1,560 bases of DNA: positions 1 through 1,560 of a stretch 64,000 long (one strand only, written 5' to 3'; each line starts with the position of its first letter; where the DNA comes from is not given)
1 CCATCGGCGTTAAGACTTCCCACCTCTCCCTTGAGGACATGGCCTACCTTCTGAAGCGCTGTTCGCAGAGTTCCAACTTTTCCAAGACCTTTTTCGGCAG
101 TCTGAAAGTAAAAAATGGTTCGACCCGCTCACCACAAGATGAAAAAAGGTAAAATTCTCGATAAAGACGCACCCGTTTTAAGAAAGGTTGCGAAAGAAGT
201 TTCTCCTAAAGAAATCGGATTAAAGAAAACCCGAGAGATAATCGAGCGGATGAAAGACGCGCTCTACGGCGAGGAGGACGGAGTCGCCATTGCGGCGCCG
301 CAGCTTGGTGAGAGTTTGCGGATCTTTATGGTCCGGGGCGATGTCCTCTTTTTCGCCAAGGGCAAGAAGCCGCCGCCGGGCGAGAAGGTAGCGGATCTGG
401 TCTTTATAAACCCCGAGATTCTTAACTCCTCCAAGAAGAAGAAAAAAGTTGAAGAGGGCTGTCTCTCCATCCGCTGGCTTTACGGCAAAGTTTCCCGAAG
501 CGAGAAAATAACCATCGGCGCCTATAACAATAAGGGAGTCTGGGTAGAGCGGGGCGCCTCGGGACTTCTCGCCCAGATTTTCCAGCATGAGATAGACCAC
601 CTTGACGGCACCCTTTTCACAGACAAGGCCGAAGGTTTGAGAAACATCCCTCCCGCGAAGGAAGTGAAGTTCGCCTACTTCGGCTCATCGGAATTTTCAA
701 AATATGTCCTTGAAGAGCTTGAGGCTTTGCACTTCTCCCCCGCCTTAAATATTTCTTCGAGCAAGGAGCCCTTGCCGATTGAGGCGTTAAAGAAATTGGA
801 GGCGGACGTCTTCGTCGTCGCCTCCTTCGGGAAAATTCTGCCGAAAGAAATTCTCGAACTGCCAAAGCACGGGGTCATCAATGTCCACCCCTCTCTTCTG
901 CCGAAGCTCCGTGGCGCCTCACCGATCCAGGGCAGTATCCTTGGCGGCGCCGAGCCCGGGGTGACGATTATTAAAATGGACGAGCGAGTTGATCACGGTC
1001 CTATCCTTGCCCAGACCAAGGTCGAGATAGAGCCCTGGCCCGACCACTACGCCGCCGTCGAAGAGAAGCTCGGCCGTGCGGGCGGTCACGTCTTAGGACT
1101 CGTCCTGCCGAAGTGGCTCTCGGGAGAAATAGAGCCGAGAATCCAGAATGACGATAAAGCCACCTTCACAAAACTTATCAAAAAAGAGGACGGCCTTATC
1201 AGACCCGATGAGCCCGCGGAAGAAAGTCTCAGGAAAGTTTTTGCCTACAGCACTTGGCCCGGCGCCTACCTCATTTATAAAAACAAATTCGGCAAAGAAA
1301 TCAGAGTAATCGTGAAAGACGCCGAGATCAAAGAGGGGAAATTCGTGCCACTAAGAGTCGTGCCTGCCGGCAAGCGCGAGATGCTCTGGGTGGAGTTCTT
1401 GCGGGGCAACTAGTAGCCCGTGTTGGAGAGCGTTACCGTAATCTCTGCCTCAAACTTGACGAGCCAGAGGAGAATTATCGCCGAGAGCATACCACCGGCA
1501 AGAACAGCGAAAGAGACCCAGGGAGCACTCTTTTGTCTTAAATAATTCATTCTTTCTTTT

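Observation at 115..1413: Peptide deformylase and Met-tRNA formyltransferase encoded as one fused polypeptide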

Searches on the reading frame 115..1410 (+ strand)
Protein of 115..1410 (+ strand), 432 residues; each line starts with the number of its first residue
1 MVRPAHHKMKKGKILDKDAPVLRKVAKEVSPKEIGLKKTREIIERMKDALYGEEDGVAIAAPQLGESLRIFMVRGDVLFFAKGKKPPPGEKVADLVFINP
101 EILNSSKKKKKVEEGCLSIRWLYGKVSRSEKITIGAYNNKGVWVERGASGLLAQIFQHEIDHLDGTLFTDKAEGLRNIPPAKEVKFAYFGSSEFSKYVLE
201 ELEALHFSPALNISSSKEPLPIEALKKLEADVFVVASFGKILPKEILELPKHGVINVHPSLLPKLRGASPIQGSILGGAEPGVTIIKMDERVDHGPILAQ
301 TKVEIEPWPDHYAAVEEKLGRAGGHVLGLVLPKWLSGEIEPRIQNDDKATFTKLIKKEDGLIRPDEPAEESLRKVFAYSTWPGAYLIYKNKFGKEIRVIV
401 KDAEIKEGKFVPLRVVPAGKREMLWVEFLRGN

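Call 3: search_protein_families(library=pfam, proteins=[window:115-1410:+], max_evalue=0.01)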
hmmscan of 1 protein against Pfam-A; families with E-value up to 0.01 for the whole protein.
window:115-1410:+ (432 aa): 3 families
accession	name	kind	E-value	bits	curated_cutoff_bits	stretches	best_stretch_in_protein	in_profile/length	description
PF01327.26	Pep_deformylase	-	8.5e-39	133.1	22.8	1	13-175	3-153/156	Polypeptide deformylase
PF00551.24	Formyl_trans_N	-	1.7e-29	103.3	26.1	1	216-327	66-177/181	Formyl transferase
PF02911.23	Formyl_trans_C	-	5.2e-05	23.8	21.1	1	355-406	2-48/100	Formyl transferase, C-terminal domain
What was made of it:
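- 760..777 (+): Site (aa 208-213, SKEPLP) where about 32 residues are missing relative to unfused relatives. The missing part is the insertion loop PDKPxGR..., the following helix and a strand. Pfam covers only profile positions 66-177 of 181 (call 3).
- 1171..1410 (+): Fmt linker (KLIKKED) and shortened C-terminal tRNA-binding domain. PF02911 matches only profile positions 2-48 of 100 (call 3).
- On Met-tRNA formyltransferase (TIGR00460; PF00551 + PF02911): PF02911 at 23.8 bits (cutoff 21.1), profile positions 2-48 of 100 (call 3).
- Checked: Pfam finds Pep_deformylase at aa 13-175 (E 8.5e-39), Formyl_trans_N at aa 216-327 (E 1.7e-29) and Formyl_trans_C at aa 355-406 (E 5e-5) in this one reading frame (call 3).
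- The C-terminal domain matches only half of the Pfam model (call 3).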

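Call 4: search_protein_families(library=ncbifam, proteins=[window:115-1410:+], max_evalue=0.01)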
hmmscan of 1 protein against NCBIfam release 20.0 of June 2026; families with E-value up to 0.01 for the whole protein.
window:115-1410:+ (432 aa): 13 families
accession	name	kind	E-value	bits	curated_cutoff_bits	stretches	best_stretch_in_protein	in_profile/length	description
TIGR00460.1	fmt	equivalog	4.8e-47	160.6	201.5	1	222-390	72-240/315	methionyl-tRNA formyltransferase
NF001159.1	PRK00150.1-3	subfamily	6.5e-35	120.1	125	1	19-182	10-160/167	peptide deformylase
TIGR00079.1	pept_deformyl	equivalog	2.1e-33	115.1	103.95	1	13-177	3-152/161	peptide deformylase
NF005998.1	PRK08125.1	equivalog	6.1e-27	94.3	777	1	217-391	63-238/649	bifunctional UDP-4-amino-4-deoxy-L-arabinose formyltransferase/UDP-glucuronic acid oxidase ArnA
NF005414.0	PRK06988.1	equivalog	8.9e-25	87.3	316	1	211-409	59-253/311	formyltransferase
NF011189.0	PRK14595.1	equivalog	1.1e-17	64.2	232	1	13-175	5-149/162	peptide deformylase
TIGR00639.1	PurN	equivalog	7.3e-15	55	150.1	1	222-321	72-171/192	phosphoribosylglycinamide formyltransferase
NF009484.0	PRK12846.1-5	equivalog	3e-13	49.8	190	1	17-175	9-150/165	peptide deformylase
NF009483.0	PRK12846.1-4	equivalog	4.6e-13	49.2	267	1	17-175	9-159/193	peptide deformylase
NF006670.0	PRK09218.1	equivalog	2.5e-12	46.9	162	1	37-167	21-135/136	peptide deformylase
NF005755.0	PRK07579.1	equivalog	4.1e-11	43.2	238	1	254-311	88-145/245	dTDP-4-amino-4,6-dideoxyglucose formyltransferase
TIGR00655.1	PurU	equivalog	1.2e-10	41.5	285.95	1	216-343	147-270/280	formyltetrahydrofolate deformylase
NF004684.0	PRK06027.1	subfamily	1.4e-10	41.3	223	1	221-347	157-279/286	formyltetrahydrofolate deformylase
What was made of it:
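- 139..669 (+): Peptide deformylase module, including its conserved C-terminal tail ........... and the roughly 5-residue true linker AKEVK. Pfam PF01327 at 133 bits and TIGR00079 at 115.1 bits, above the 103.95 cutoff (calls 3, 4).
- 670..1410 (+): Met-tRNA formyltransferase module (about 247 aa): a reduced N-terminal catalytic domain plus a short C-terminal domain. PF00551 at 103 bits, PF02911 at 23.8 bits, TIGR00460 at 160.6 bits, below the 201.5 cutoff (calls 3, 4).
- On Peptide deformylase (PF01327 / TIGR00079): PF01327 at 133.1 bits (cutoff 22.8); TIGR00079 at 115.1 bits (cutoff 103.95) (calls 3, 4).
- On Met-tRNA formyltransferase (TIGR00460; PF00551 + PF02911): 160.6 bits against a cutoff of 201.5 (call 4).
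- The Fmt module scores below the NCBIfam equivalog cutoff (160.6 against 201.5 bits, call 4). TIGR00460 scores below its cutoff (call 4).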

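Call 6: find_homologous_proteins(query=window:115-1410:+, max_evalue=0.00001)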
Query window:115-1410:+ (432 aa): 4362 proteins with E <= 0.00001 among 8000 candidates; the best 120 are listed.
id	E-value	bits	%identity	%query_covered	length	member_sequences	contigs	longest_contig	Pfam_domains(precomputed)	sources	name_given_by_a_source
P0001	2.8e-277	938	100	98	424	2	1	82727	PF01327.27,PF00551.25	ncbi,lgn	ncbi:MAG: peptide deformylase [Minisyncoccia bacterium]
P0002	1.4e-231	787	84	98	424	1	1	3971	PF01327.27,PF00551.25,PF02911.24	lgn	-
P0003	9.6e-227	771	81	98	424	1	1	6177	PF01327.27,PF00551.25,PF02911.24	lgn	-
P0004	2.2e-216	737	77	97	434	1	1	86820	PF01327.27,PF00551.25,PF02911.24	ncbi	-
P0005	1.4e-208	711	82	90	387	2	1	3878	PF01327.27,PF00551.25,PF02911.24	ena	-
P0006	7.2e-188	643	66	100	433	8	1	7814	PF01327.27,PF00551.25,PF02911.24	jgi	-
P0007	1.8e-187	642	68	98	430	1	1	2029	PF01327.27,PF00551.25,PF02911.24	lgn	-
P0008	5.1e-187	640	67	98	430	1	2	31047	PF01327.27,PF00551.25,PF02911.24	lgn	-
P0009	5.5e-187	640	66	98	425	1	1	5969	PF01327.27,PF00551.25,PF02911.24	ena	-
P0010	9.2e-186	636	68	98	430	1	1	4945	PF01327.27,PF00551.25,PF02911.24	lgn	-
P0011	2.0e-185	635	66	98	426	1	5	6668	PF01327.27,PF00551.25,PF02911.24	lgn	-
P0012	2.3e-185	635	67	98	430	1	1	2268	PF01327.27,PF00551.25,PF02911.24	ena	-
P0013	1.1e-184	633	66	98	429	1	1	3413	PF01327.27,PF00551.25,PF02911.24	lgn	-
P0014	1.3e-184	632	67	98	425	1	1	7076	PF01327.27,PF00551.25,PF02911.24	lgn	-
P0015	2.3e-184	632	67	98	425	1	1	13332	PF01327.27,PF00551.25,PF02911.24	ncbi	ncbi:MAG: peptide deformylase [Parcubacteria group bacterium]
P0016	9.2e-184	630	67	98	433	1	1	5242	PF01327.27,PF00551.25,PF02911.24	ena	-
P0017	9.6e-184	630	67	98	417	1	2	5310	PF01327.27,PF00551.25,PF02911.24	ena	-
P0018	1.7e-183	629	68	98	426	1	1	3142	PF01327.27,PF00551.25,PF02911.24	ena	-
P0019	2.2e-183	628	66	98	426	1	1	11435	PF01327.27,PF00551.25,PF02911.24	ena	-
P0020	2.8e-183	628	67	98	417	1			PF01327.27,PF00551.25,PF02911.24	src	-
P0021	2.0e-182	625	64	100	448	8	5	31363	PF01327.27,PF00551.25,PF02911.24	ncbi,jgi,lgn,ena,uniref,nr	ncbi:MAG: peptide deformylase [Candidatus Zambryskibacteria bacterium CG_4_9_14_3_um_filter_42_15]|u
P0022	2.0e-182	625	66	98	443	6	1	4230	PF01327.27,PF00551.25,PF02911.24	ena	-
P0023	3.1e-182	625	67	98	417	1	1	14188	PF01327.27,PF00551.25,PF02911.24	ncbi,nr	ncbi:MAG: peptide deformylase [bacterium]|nr:peptide deformylase [bacterium]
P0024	4.6e-182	624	66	98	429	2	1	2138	PF01327.27,PF00551.25,PF02911.24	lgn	-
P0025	4.8e-182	624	66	98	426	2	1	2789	PF01327.27,PF00551.25,PF02911.24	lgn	-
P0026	2.5e-181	622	66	98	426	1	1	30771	PF01327.27,PF00551.25,PF02911.24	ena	-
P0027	4.0e-181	621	66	98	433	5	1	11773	PF01327.27,PF00551.25,PF02911.24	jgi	-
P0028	1.2e-180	619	66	98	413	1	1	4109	PF01327.27,PF00551.25,PF02911.24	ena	-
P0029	1.9e-180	619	64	98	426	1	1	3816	PF01327.27,PF00551.25,PF02911.24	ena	-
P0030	1.2e-179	616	65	98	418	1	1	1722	PF01327.27,PF00551.25,PF02911.24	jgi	-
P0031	1.2e-179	616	65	98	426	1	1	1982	PF01327.27,PF00551.25,PF02911.24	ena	-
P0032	1.3e-179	616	63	100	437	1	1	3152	PF01327.27,PF00551.25,PF02911.24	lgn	-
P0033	1.7e-179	616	66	98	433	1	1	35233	PF01327.27,PF00551.25,PF02911.24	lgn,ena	-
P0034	6.8e-179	614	65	98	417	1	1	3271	PF01327.27,PF00551.25,PF02911.24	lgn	-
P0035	1.0e-178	613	66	98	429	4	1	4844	PF01327.27,PF00551.25,PF02911.24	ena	-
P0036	2.0e-178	612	66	98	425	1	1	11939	PF01327.27,PF00551.25,PF02911.24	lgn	-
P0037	2.0e-178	612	64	98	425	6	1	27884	PF01327.27,PF00551.25,PF02911.24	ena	-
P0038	2.3e-178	612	65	98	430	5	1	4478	PF01327.27,PF00551.25,PF02911.24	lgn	-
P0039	2.3e-178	612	65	98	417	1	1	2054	PF01327.27,PF00551.25,PF02911.24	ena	-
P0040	2.4e-178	612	66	98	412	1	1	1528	PF01327.27,PF00551.25,PF02911.24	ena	-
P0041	3.5e-178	611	65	98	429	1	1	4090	PF01327.27,PF00551.25,PF02911.24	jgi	-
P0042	8.7e-178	610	65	98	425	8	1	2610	PF01327.27,PF00551.25,PF02911.24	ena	-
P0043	9.5e-178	610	64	98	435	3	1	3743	PF01327.27,PF00551.25,PF02911.24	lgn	-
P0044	1.5e-177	609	65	98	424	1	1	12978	PF01327.27,PF00551.25,PF02911.24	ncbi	ncbi:MAG: peptide deformylase [Parcubacteria group bacterium]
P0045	2.0e-177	609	65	98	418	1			PF01327.27,PF00551.25,PF02911.24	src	-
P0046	2.3e-177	609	64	100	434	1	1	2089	PF01327.27,PF00551.25,PF02911.24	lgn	-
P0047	2.8e-177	608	65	98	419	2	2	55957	PF01327.27,PF00551.25,PF02911.24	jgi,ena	-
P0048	3.7e-177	608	65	98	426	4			PF01327.27,PF00551.25,PF02911.24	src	-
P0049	4.9e-177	608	64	98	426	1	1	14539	PF01327.27,PF00551.25,PF02911.24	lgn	-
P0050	1.2e-176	606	66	97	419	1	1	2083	PF01327.27,PF00551.25,PF02911.24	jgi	jgi:peptide deformylase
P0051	1.3e-176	606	64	98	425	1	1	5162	PF01327.27,PF00551.25,PF02911.24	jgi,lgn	-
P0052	1.4e-176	606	66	98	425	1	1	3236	PF01327.27,PF00551.25,PF02911.24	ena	-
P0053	1.8e-176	606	63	98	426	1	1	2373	PF01327.27,PF00551.25,PF02911.24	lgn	-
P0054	2.4e-176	605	64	97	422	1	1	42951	PF01327.27,PF00551.25,PF02911.24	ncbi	-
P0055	2.6e-176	605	64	98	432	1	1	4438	PF01327.27,PF00551.25,PF02911.24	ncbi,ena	-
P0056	3.8e-176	605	64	98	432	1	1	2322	PF01327.27,PF00551.25,PF02911.24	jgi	-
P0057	6.4e-176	604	65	98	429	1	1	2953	PF01327.27,PF00551.25,PF02911.24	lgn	-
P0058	7.6e-176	604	64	98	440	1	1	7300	PF01327.27,PF00551.25,PF02911.24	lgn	-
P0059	8.1e-176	604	63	98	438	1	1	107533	PF01327.27,PF00551.25,PF02911.24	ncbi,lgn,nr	ncbi:MAG: peptide deformylase [bacterium]|nr:peptide deformylase [bacterium]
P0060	8.8e-176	603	65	98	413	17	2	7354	PF01327.27,PF00551.25,PF02911.24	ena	-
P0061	1.3e-175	603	66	98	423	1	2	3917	PF01327.27,PF00551.25,PF02911.24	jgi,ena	-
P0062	2.5e-175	602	64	98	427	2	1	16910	PF01327.27,PF00551.25,PF02911.24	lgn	-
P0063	5.0e-175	601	63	100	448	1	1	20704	PF01327.27,PF00551.25,PF02911.24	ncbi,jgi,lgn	-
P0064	5.5e-175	601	63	98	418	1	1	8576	PF01327.27,PF00551.25,PF02911.24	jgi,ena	-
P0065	6.2e-175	601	65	98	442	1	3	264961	PF01327.27,PF00551.25,PF02911.24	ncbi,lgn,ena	ncbi:MAG: peptide deformylase [Patescibacteria group bacterium]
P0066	6.3e-175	601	63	97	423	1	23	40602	PF01327.27,PF00551.25,PF02911.24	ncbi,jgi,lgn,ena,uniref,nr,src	ncbi:MAG: peptide deformylase [Candidatus Zambryskibacteria bacterium RIFCSPLOWO2_12_FULL_45_14]|uni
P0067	7.2e-175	600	65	98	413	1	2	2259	PF01327.27,PF00551.25,PF02911.24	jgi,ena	-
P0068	8.1e-175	600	64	99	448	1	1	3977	PF01327.27,PF00551.25,PF02911.24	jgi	jgi:peptide deformylase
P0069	2.8e-174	598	64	100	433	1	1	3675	PF01327.27,PF00551.25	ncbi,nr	ncbi:MAG: peptide deformylase [bacterium]|nr:peptide deformylase [bacterium]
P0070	5.1e-174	598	63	98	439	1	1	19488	PF01327.27,PF00551.25,PF02911.24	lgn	-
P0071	7.6e-174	597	64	98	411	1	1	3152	PF01327.27,PF00551.25,PF02911.24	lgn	-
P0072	9.2e-174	597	64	96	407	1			PF01327.27,PF00551.25,PF02911.24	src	-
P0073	1.8e-173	596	64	98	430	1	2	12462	PF01327.27,PF00551.25,PF02911.24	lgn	-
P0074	4.0e-173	595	63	98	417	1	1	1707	PF01327.27,PF00551.25,PF02911.24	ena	-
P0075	4.1e-173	595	64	98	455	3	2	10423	PF01327.27,PF00551.25,PF02911.24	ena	-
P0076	4.3e-173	595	64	98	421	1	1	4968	PF01327.27,PF00551.25,PF02911.24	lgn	-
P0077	5.2e-173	594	63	98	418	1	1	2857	PF01327.27,PF00551.25,PF02911.24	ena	-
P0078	6.5e-173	594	63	98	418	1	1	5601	PF01327.27,PF00551.25,PF02911.24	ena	-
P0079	1.1e-172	593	63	97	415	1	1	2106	PF01327.27,PF00551.25,PF02911.24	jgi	-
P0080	1.6e-172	593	64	98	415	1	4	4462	PF01327.27,PF00551.25,PF02911.24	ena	-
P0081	1.7e-172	593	63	98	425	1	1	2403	PF01327.27,PF00551.25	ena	-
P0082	2.0e-172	592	63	98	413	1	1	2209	PF01327.27,PF00551.25,PF02911.24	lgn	-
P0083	2.7e-172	592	63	98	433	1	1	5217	PF01327.27,PF00551.25,PF02911.24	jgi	jgi:peptide deformylase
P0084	8.4e-172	590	66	97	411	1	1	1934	PF01327.27,PF00551.25,PF02911.24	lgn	-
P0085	1.2e-171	590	63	98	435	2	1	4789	PF01327.27,PF00551.25,PF02911.24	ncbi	-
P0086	1.3e-171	590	63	97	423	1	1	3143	PF01327.27,PF00551.25,PF02911.24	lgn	-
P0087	1.8e-171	589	64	98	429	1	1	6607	PF01327.27,PF00551.25,PF02911.24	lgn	-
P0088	4.6e-171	588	63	97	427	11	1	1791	PF01327.27,PF00551.25,PF02911.24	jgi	-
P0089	2.8e-170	585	63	98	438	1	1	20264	PF01327.27,PF00551.25,PF02911.24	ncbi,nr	ncbi:MAG: peptide deformylase [bacterium]|nr:peptide deformylase [bacterium]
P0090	3.6e-170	585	63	97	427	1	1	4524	PF01327.27,PF00551.25,PF02911.24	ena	-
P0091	3.9e-170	585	62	98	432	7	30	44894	PF01327.27,PF00551.25,PF02911.24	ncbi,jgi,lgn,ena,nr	ncbi:MAG: Peptide deformylase [Parcubacteria group bacterium GW2011_GWC1_39_8]|nr:MAG: Peptide defor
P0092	4.6e-170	585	63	98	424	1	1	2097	PF01327.27,PF00551.25,PF02911.24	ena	-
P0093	5.9e-170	584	63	98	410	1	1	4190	PF01327.27,PF00551.25,PF02911.24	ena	-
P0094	6.2e-170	584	63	98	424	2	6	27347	PF01327.27,PF00551.25,PF02911.24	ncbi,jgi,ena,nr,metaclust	ncbi:MAG: Peptide deformylase [Parcubacteria group bacterium GW2011_GWA2_45_15]|nr:MAG: Peptide defo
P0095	6.7e-170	584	63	98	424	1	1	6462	PF01327.27,PF00551.25,PF02911.24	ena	-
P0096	6.8e-170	584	63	98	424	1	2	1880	PF01327.27,PF00551.25,PF02911.24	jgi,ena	-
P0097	9.1e-170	584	63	98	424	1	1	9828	PF01327.27,PF00551.25,PF02911.24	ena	-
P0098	6.7e-169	581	63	98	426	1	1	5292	PF01327.27,PF00551.25,PF02911.24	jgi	jgi:peptide deformylase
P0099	7.2e-169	581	62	98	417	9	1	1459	PF01327.27,PF00551.25,PF02911.24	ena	-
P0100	9.5e-169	580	62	97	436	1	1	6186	PF01327.27,PF00551.25,PF02911.24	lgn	-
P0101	1.5e-168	580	64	97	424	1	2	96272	PF01327.27,PF00551.25,PF02911.24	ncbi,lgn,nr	ncbi:MAG: peptide deformylase [Candidatus Zambryskibacteria bacterium]|nr:peptide deformylase [Candi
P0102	1.6e-168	579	62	95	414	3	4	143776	PF01327.27,PF00551.25,PF02911.24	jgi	-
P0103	2.1e-168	579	63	95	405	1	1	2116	PF01327.27,PF00551.25,PF02911.24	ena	-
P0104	2.8e-168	579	62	98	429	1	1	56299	PF01327.27,PF00551.25,PF02911.24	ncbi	-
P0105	2.8e-168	579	63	98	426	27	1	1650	PF01327.27,PF00551.25,PF02911.24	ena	-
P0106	4.6e-168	578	63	98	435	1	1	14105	PF01327.27,PF00551.25,PF02911.24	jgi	-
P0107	3.7e-167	575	61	97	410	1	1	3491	PF01327.27,PF00551.25,PF02911.24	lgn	-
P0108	5.5e-167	574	63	97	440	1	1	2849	PF01327.27,PF00551.25,PF02911.24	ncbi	-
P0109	6.7e-167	574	63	98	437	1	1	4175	PF01327.27,PF00551.25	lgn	-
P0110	8.7e-167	574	62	96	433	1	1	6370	PF01327.27,PF00551.25,PF02911.24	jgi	jgi:peptide deformylase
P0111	1.0e-166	574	63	98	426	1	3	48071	PF01327.27,PF00551.25,PF02911.24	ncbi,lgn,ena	ncbi:MAG: peptide deformylase [Patescibacteria group bacterium]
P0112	1.3e-166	573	62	98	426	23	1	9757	PF01327.27,PF00551.25,PF02911.24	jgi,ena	-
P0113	2.0e-166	573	60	98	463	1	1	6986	PF01327.27,PF00551.25,PF02911.24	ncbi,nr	ncbi:MAG: peptide deformylase [bacterium]|nr:peptide deformylase [bacterium]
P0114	2.3e-166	572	62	98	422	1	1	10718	PF01327.27,PF00551.25,PF02911.24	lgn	-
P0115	2.4e-166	572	63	97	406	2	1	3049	PF01327.27,PF00551.25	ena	-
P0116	2.4e-166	572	61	98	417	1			PF01327.27,PF00551.25,PF02911.24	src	-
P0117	2.8e-166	572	63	95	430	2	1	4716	PF01327.27,PF00551.25,PF02911.24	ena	-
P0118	5.2e-166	571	61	98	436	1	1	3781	PF01327.27,PF00551.25,PF02911.24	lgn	-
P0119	3.9e-165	568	64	97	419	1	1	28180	PF01327.27,PF00551.25,PF02911.24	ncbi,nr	ncbi:MAG: peptide deformylase [Candidatus Zambryskibacteria bacterium]|nr:peptide deformylase [Candi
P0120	2.2e-164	566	63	95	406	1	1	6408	PF01327.27,PF00551.25,PF02911.24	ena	-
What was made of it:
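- On Met-tRNA formyltransferase (TIGR00460; PF00551 + PF02911): This probably explains why NCBI names the protein only 'peptide deformylase' (call 6).
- Checked: The likely start codon is the ATG at 139 (424 aa), because the identical NCBI protein has 424 aa and most homologues align from there (call 6).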
